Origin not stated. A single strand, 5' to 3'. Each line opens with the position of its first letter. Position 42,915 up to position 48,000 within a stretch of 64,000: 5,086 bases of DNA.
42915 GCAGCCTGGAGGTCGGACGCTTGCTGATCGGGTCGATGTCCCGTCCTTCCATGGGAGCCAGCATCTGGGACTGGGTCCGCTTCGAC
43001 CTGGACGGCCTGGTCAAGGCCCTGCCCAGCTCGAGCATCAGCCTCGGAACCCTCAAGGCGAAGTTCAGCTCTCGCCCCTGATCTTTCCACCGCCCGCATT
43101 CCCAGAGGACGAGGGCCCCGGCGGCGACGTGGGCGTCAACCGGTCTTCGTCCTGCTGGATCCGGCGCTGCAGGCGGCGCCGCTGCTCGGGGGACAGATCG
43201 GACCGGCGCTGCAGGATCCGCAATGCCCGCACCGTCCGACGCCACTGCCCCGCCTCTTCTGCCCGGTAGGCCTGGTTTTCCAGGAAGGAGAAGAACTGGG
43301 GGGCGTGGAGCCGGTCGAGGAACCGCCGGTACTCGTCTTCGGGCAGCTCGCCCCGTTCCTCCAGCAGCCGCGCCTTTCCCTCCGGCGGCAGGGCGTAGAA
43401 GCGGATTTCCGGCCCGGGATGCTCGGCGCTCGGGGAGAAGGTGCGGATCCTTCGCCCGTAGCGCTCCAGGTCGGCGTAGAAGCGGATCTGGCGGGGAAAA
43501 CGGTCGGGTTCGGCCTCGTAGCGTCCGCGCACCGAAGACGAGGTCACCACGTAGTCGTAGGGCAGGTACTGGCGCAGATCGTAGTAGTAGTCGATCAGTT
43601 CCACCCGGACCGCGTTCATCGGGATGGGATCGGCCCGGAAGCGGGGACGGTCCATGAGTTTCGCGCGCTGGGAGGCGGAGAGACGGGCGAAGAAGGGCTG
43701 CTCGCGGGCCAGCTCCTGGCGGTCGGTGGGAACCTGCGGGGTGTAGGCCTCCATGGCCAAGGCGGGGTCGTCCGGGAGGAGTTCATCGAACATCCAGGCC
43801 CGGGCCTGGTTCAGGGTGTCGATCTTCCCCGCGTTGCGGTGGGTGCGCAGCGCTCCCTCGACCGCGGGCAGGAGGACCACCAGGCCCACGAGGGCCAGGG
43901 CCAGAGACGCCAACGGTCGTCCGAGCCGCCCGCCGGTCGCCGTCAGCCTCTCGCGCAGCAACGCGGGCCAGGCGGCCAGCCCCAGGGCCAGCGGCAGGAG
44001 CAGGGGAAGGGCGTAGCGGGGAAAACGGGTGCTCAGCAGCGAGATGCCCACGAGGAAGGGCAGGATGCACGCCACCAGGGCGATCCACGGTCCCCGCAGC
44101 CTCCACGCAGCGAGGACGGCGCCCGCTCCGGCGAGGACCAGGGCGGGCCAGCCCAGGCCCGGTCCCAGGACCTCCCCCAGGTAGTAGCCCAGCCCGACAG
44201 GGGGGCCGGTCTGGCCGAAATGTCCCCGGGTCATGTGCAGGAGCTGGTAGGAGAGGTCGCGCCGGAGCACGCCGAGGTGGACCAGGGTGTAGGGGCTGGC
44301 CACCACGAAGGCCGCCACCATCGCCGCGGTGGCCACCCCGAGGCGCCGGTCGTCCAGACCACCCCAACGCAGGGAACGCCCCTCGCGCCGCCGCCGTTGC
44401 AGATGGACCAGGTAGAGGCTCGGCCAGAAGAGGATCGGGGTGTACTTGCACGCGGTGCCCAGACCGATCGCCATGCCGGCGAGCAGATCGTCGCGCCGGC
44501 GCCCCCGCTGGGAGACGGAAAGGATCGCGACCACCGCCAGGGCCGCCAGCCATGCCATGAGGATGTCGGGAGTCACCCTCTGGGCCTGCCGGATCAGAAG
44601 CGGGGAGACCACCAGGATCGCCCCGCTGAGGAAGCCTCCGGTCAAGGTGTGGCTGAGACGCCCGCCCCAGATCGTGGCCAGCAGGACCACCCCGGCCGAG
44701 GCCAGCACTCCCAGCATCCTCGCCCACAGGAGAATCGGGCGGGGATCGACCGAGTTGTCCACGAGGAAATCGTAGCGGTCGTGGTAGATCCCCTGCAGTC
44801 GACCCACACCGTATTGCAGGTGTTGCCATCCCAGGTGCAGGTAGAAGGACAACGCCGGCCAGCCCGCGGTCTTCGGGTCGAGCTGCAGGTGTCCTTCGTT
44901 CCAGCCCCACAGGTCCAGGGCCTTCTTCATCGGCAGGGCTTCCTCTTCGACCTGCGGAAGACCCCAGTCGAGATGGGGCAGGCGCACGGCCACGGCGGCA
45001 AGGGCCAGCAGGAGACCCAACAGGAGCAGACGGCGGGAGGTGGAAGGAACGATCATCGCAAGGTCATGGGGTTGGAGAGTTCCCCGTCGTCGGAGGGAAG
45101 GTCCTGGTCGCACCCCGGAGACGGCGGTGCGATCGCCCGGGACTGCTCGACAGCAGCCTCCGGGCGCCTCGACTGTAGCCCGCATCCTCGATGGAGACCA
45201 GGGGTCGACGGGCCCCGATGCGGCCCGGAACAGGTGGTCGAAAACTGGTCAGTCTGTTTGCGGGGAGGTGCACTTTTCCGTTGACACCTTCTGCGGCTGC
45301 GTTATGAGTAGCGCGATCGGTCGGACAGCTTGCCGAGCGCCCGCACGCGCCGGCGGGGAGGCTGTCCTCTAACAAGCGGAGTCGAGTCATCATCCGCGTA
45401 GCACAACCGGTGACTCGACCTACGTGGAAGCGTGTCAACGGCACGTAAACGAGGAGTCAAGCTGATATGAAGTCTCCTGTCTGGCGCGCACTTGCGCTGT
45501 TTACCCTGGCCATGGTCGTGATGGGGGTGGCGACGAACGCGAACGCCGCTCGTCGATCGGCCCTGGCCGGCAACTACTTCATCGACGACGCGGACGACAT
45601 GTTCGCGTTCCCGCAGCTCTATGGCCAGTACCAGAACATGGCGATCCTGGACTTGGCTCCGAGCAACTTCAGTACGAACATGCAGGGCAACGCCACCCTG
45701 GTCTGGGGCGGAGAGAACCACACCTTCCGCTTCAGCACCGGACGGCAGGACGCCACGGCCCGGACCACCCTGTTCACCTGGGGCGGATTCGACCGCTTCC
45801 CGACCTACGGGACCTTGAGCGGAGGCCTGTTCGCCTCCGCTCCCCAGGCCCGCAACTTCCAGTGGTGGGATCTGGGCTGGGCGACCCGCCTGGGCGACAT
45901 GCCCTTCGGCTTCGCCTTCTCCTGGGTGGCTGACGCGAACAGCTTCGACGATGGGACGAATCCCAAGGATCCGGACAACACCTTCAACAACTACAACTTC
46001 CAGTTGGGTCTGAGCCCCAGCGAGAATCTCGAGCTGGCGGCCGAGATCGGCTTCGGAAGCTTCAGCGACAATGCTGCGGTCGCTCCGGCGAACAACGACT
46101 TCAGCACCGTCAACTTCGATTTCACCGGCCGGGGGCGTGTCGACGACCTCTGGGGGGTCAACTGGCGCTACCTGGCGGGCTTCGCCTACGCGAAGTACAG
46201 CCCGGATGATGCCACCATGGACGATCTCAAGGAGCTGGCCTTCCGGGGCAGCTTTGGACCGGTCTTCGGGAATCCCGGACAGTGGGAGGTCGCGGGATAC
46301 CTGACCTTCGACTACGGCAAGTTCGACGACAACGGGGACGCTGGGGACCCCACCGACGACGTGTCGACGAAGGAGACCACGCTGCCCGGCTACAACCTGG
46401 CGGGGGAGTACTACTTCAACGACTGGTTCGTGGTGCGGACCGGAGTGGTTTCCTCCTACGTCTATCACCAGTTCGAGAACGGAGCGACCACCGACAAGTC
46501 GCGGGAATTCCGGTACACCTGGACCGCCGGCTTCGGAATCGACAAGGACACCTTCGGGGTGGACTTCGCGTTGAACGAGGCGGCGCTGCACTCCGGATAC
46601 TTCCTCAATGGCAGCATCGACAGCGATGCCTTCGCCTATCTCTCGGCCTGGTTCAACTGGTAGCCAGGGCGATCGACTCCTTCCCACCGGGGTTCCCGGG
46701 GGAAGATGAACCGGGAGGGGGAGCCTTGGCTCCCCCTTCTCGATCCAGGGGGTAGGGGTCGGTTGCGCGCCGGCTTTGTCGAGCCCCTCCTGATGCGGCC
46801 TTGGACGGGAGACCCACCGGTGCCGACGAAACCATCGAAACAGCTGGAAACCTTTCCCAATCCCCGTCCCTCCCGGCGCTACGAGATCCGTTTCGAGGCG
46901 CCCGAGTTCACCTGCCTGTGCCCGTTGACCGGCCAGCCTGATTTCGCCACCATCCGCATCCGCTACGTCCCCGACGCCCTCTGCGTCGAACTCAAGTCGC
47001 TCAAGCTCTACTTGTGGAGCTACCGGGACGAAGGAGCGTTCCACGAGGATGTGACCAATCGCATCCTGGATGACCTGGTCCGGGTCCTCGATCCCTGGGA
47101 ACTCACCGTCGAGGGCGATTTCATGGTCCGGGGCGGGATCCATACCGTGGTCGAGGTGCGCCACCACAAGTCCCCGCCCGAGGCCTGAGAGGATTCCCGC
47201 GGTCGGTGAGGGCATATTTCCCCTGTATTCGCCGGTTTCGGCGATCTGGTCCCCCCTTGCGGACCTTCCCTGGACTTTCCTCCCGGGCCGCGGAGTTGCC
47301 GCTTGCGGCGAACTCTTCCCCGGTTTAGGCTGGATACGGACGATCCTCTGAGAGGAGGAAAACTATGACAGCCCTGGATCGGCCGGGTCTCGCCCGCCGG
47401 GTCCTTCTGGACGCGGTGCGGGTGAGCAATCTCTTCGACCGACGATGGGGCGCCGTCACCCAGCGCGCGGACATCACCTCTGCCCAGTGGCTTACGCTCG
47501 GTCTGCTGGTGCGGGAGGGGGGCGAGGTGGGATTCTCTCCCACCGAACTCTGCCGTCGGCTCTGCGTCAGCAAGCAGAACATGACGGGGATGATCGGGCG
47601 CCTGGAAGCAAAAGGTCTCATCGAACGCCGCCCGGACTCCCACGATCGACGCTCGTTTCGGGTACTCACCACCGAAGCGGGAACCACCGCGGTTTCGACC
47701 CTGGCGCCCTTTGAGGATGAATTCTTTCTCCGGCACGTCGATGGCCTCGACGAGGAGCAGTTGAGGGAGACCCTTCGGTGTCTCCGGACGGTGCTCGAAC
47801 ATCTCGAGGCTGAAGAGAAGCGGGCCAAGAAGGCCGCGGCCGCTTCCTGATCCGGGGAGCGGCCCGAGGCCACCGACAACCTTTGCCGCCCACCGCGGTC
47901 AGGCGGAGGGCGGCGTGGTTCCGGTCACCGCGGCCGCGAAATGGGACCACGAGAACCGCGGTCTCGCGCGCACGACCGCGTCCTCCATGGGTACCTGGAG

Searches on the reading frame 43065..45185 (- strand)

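Call 3: search_protein_families(library=pfam, proteins=[window:43065-45185:-], max_evalue=1)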
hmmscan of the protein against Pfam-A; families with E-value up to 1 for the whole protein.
window:43065-45185:- (706 aa): 3 families
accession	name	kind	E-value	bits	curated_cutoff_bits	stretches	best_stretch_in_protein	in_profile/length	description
PF13231.12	PMT_2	-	4.2e-10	40.5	26.1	1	156-266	29-136/160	Dolichyl-phosphate-mannose-protein mannosyltransferase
PF09594.16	GT87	-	9.4e-05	22.7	25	1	160-367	23-219/237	Glycosyltransferase family 87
PF02366.24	PMT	-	0.0033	17.5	22.7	1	153-252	83-187/245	Dolichyl-phosphate-mannose-protein mannosyltransferase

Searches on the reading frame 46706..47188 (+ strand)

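Call 3: search_protein_families(library=pfam, proteins=[window:46706-47188:+], max_evalue=1)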
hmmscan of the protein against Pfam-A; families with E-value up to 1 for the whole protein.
window:46706-47188:+ (160 aa): 2 families
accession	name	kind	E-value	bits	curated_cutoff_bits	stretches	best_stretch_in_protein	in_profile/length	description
PF14489.11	QueF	-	4.8e-35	120.1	27.3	1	78-156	1-79/81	QueF-like protein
PF14819.11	QueF_N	-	0.022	15.5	25.6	1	75-127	48-102/111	Nitrile reductase, 7-cyano-7-deazaguanine-reductase N-term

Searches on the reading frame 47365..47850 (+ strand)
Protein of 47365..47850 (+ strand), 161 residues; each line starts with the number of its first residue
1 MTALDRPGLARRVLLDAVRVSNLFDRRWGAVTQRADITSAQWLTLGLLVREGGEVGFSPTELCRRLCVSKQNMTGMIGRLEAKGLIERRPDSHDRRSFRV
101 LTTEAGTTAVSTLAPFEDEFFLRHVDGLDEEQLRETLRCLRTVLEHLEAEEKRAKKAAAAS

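Call 3: search_protein_families(library=pfam, proteins=[window:47365-47850:+], max_evalue=1)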
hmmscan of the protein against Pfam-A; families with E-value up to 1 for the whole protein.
window:47365-47850:+ (161 aa): 12 families
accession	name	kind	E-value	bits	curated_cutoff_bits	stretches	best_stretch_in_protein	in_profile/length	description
PF12802.13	MarR_2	-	5.9e-17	62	27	1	36-97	2-61/61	MarR family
PF01047.28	MarR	-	4.4e-12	46.2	24.6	1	37-97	1-58/59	MarR family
PF13463.12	HTH_27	-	5.6e-06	27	22.2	1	61-106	23-68/68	Winged helix DNA-binding domain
PF09012.17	FeoC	-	0.0024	18.4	21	1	59-91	17-49/69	FeoC like transcriptional regulator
PF22381.2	Staph_reg_Sar_Rot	-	0.0034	17.9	27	1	34-110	9-82/85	Transcriptional regulator SarA/Rot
PF01325.25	Fe_dep_repress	-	0.0037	17.9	26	1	57-93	23-59/60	Iron dependent repressor, N-terminal DNA binding domain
PF13545.12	HTH_Crp_2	-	0.03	14.7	27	1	54-89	20-56/70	Crp-like helix-turn-helix domain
PF12840.13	HTH_20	-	0.033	14.6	27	1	53-89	15-51/51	Helix-turn-helix domain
PF01726.22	LexA_DNA_bind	-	0.059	13.6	23.7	1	36-91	3-61/65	LexA DNA binding domain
PF18552.7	PheRS_DBD1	-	0.073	13.3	26.2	1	60-93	22-56/59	PheRS DNA binding domain 1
PF13551.12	HTH_29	-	0.078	13.5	28.1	1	46-95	5-53/64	Winged helix-turn helix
PF24657.1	DUF7646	-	0.21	12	27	1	48-104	22-79/85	Domain of unknown function (DUF7646)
